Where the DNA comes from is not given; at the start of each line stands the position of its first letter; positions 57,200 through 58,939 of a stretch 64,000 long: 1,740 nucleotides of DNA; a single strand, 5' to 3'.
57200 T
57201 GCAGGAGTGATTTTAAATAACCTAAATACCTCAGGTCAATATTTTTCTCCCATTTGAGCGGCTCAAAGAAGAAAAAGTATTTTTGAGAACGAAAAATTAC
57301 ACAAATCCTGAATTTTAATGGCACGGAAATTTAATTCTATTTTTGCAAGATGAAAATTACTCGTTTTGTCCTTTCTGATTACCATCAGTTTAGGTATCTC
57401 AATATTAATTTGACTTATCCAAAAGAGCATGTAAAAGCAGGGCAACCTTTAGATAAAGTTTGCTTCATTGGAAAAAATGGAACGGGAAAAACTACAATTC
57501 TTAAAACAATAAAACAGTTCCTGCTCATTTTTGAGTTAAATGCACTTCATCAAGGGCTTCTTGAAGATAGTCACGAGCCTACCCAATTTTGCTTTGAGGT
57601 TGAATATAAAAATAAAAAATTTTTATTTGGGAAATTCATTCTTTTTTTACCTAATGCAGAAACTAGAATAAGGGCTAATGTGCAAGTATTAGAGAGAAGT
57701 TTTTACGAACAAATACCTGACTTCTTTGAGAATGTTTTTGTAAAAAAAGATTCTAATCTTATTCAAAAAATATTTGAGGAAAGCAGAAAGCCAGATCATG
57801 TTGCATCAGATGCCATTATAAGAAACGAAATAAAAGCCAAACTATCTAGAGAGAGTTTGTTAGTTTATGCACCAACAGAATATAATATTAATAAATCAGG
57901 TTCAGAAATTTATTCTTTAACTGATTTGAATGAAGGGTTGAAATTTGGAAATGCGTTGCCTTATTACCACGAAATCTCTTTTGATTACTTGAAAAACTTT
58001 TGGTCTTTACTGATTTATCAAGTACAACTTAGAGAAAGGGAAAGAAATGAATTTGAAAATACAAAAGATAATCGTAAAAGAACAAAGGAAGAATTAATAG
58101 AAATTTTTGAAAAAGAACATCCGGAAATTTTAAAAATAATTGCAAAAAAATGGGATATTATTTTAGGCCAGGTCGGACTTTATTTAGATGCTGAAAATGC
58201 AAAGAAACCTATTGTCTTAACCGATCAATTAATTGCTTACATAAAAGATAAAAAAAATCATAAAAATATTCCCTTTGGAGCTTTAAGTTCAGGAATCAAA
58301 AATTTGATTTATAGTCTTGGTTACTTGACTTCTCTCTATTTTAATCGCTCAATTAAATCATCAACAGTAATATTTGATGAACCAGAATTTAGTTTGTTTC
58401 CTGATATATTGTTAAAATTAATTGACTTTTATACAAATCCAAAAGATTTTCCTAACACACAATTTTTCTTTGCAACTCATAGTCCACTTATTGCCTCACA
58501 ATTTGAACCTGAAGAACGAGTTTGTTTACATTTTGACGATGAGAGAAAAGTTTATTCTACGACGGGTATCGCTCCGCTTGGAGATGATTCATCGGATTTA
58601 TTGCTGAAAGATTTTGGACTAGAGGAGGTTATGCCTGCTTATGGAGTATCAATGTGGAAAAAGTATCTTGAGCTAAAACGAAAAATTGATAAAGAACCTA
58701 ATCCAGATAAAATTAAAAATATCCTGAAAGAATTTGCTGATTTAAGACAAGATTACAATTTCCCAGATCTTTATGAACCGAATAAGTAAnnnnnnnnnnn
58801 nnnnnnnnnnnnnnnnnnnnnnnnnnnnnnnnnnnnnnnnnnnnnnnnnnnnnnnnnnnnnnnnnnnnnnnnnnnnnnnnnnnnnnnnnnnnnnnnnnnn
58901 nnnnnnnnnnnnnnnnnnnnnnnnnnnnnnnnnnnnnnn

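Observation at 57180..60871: AT-rich accessory island between manC and the TPR gene, bounded by a diverged copy of the TPR gene 3' end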

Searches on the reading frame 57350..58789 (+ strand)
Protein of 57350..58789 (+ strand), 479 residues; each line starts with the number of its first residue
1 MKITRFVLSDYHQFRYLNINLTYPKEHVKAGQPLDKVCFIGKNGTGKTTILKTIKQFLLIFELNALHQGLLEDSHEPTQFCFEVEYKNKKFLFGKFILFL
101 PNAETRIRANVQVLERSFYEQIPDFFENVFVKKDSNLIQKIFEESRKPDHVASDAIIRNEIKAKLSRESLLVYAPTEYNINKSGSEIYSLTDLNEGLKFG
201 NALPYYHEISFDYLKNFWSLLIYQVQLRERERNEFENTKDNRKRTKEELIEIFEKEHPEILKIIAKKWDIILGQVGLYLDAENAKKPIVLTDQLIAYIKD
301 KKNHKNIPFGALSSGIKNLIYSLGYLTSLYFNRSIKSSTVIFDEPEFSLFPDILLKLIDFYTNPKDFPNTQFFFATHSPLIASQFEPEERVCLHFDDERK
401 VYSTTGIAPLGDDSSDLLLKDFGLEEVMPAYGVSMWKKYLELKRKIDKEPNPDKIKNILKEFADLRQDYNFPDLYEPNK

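Call 6: search_protein_families(library=padloc, proteins=[window:57350-58789:+], max_evalue=0.01)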
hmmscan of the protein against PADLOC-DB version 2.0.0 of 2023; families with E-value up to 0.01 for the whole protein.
window:57350-58789:+ (479 aa): 93 families (the best 25 are shown)
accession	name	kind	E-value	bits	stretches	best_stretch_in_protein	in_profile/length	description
PDLC00274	PtuA1|PtuA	-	1.3e-85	286.3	1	1-471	1-438/438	AAA ATPase domain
PDLC02979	AriA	-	7.8e-19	66.7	1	1-382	1-373/373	-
PDLC00289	PtuA1|PtuA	-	9.9e-19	65.7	1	1-427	1-340/404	AAA ATPase domain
PDLC02980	AriA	-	1.2e-16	59.6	1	38-381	3-302/304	-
PDLC00271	PtuA1|PtuA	-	6e-16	57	1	1-436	1-372/421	AAA ATPase domain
PDLC02335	AbiLi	-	1.5e-14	51.8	1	3-406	50-264/326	AbiLi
PDLC00290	PtuA1|PtuA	-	2e-14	51.8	1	310-405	245-336/414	AAA ATPase domain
PDLC00295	PtuA1|PtuA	-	7.3e-14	49.7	2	301-447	248-401/451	AAA ATPase domain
PDLC02913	ATPase_I-A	-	1.1e-13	49.2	2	341-462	368-486/508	-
PDLC00278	PtuA1|PtuA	-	6.7e-13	46.7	2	301-469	243-414/436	AAA ATPase domain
PDLC00299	PtuA1|PtuA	-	1.5e-12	45.3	2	4-65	56-106/535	AAA ATPase domain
PDLC02915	ATPase-Toprim_I-B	-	2e-12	44.7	2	331-384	250-301/623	-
PDLC00266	PtuA1|PtuA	-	2.1e-12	45.1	1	295-398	298-396/483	AAA ATPase domain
PDLC00265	PtuA1|PtuA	-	2.6e-12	44.6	2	286-401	281-392/479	AAA ATPase domain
PDLC00293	PtuA1|PtuA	-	2.9e-12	44.3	2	214-418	228-423/527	AAA ATPase domain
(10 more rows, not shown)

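Call 7: search_protein_families(library=pfam, proteins=[window:57350-58789:+], max_evalue=0.01)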
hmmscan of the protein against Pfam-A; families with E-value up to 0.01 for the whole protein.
window:57350-58789:+ (479 aa): 3 families
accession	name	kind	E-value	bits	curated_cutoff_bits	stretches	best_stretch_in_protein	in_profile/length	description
PF13175.12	AAA_15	-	4.8e-20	73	32.1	1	1-382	1-374/374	AAA ATPase domain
PF13304.12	AAA_21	-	1.2e-14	55.6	27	1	38-381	3-302/304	AAA domain, putative AbiEii toxin, Type IV TA system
PF00005.33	ABC_tran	-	0.006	17.6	25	0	36-57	13-34/137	ABC transporter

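Call 39: find_related_loci(query=window:57350-58789:+, collection=metagenome_contigs, flank=5000)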
Query window:57350-58789:+ (479 aa) in metagenome_contigs; peptide patterns used: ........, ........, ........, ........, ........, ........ (x = any residue, [..] = any of these).
115 stretches matched a pattern; 2 encode a relative of the query (tblastn E <= 1e-3); 2 distinct loci.
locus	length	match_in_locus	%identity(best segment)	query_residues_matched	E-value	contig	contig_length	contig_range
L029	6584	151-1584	56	1-471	2e-174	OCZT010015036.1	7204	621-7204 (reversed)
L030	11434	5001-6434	55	1-471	3e-166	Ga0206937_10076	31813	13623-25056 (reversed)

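Call 40: find_homologous_proteins(query=window:57350-58789:+, max_evalue=1e-30)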
Query window:57350-58789:+ (479 aa): 209 proteins with E <= 1e-30 among 8000 candidates; the best 120 are listed.
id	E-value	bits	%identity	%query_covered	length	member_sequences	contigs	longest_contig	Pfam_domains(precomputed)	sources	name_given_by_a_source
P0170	0.0e+0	1072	99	100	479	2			PF13175.13,PF13304.13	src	-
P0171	1.9e-186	639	99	60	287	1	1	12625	PF13175.13,PF13304.13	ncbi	-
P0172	7.9e-167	574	56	98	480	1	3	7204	PF13175.13,PF13304.13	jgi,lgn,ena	jgi:hemerythrin-like domain-containing protein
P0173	4.7e-160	551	55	98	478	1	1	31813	PF13175.13,PF13304.13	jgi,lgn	-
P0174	4.9e-146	505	52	100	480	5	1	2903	PF13175.13,PF13304.13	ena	-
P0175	5.7e-102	360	41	99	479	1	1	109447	PF13175.13,PF13304.13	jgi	jgi:hypothetical protein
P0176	7.5e-94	333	40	99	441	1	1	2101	PF13175.13,PF13304.13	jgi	-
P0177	6.5e-92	327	39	98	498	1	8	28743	PF13175.13,PF13304.13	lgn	-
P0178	2.4e-91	325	40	98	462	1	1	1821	PF13175.13,PF13476.13,PF02463.26,PF13304.13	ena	-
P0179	3.7e-91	324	37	99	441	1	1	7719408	PF13175.13,PF13304.13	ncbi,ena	-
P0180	6.5e-91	323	39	99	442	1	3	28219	PF13175.13,PF13476.13,PF13304.13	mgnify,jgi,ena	mgnify:CR=1 FL=1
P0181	6.6e-91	323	37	98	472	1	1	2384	PF13175.13,PF13304.13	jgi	jgi:energy-coupling factor transporter ATP-binding protein EcfA2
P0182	3.7e-90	321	40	100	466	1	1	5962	PF13175.13,PF13304.13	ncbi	-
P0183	4.5e-90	321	38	98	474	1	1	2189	PF13175.13,PF13304.13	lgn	-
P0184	2.1e-88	315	39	98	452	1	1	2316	PF13175.13,PF13304.13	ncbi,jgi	jgi:predicted ATP-dependent endonuclease of OLD family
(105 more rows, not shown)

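Call 41: find_encoding_contigs(protein=P0171, flank=10000, max_places=4)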
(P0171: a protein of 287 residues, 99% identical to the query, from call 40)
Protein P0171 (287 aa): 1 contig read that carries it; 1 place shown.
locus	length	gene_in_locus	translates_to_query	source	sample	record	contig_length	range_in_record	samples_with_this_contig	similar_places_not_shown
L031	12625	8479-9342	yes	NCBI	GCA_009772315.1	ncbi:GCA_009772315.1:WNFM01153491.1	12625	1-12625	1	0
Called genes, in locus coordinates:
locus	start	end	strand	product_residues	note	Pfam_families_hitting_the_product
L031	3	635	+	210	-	?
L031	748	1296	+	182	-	PF07638:Sigma70_ECF (weak), PF04542:Sigma70_r2, PF08281:Sigma70_r4_2, PF04545:Sigma70_r4 (weak)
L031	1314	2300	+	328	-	PF13585:CHU_C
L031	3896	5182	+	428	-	PF00801:PKD, PF18911:PKD_4, PF00801:PKD (weak), PF13585:CHU_C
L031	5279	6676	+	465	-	PF00206:Lyase_1, PF10415:FumaraseC_C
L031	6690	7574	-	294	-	PF00483:NTP_transferase, PF22640:ManC_GMP_beta-helix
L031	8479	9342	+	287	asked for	PF13175:AAA_15, PF13304:AAA_21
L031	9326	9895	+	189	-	-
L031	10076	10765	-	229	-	PF13505:OMP_b-brl, PF13568:OMP_b-brl_2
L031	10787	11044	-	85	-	PF01797:Y1_Tnp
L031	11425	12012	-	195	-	-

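Call 42: find_encoding_contigs(protein=P0170, flank=10000, max_places=4)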
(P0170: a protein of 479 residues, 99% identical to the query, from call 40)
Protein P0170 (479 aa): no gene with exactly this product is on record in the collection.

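Call 50: search_protein_families(library=ncbifam, proteins=[window:57350-58789:+], max_evalue=0.001)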
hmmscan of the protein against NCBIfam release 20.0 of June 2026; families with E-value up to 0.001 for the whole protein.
window:57350-58789:+ (479 aa): 5 families
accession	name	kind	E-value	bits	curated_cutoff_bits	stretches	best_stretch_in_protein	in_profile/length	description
NF041760.1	PtuA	equivalog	1e-10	41.2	500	1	340-443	380-483/524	retron Ec78 anti-phage system effector ATPase PtuA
NF038234.1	retron_eff_Eco8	equivalog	1.2e-08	34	250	1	331-384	267-327/679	retron Eco8 family effector endonuclease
TIGR04435.1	restrict_AAA_1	hypoth_equivalog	1.7e-08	33.6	300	1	1-165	1-158/568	restriction system-associated AAA family ATPase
NF047739.1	antiphage_MADS3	equivalog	9.3e-06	25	420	0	330-401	332-398/427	methylation-associated defense system AAA family ATPase MAD3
NF000355.4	ribo_prot_ABC_F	equivalog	0.00021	20.3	380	1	33-56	27-50/499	ribosomal protection-like ABC-F family protein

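Call 54: search_solved_structures(query=window:57350-58789:+, max_evalue=0.001)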
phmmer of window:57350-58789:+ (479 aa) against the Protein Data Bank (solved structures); distinct sequences matched with E-value up to 0.001: 6.
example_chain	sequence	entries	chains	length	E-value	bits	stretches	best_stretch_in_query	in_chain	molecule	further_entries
9kjx_B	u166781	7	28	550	2.9e-05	26.2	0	337-442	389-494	AAA family ATPase | Retron I-A effector PtuA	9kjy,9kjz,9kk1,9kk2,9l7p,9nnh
9nnk_C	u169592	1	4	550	6.3e-05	25.1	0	337-442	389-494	Retreon I-A effector PtuA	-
9vh1_D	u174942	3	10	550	6.4e-05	25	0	337-441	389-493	Retron Ec78 probable ATPase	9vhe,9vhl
9nnb_C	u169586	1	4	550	6.9e-05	24.9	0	338-442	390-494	Retron I-A effector PtuA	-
9vkz_A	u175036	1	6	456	0.00017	23.6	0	337-396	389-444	Retron Ec78 probable ATPase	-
9u9y_A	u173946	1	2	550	0.0002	23.4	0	337-442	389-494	AAA family ATPase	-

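Call 58: find_related_loci(query=window:57350-58789:+, collection=viral_contigs, flank=5000)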
Query window:57350-58789:+ (479 aa) in viral_contigs; peptide patterns used: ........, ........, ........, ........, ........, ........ (x = any residue, [..] = any of these).
1 stretches matched a pattern, but none encodes a relative of the query by tblastn (E <= 1e-3).

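Call 59: search_dna_similar(query=window:57350-58789:+, collection=plasmids, mode=protein, max_rows=8)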
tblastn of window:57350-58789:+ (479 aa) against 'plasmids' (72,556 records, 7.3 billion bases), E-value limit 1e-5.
No match.
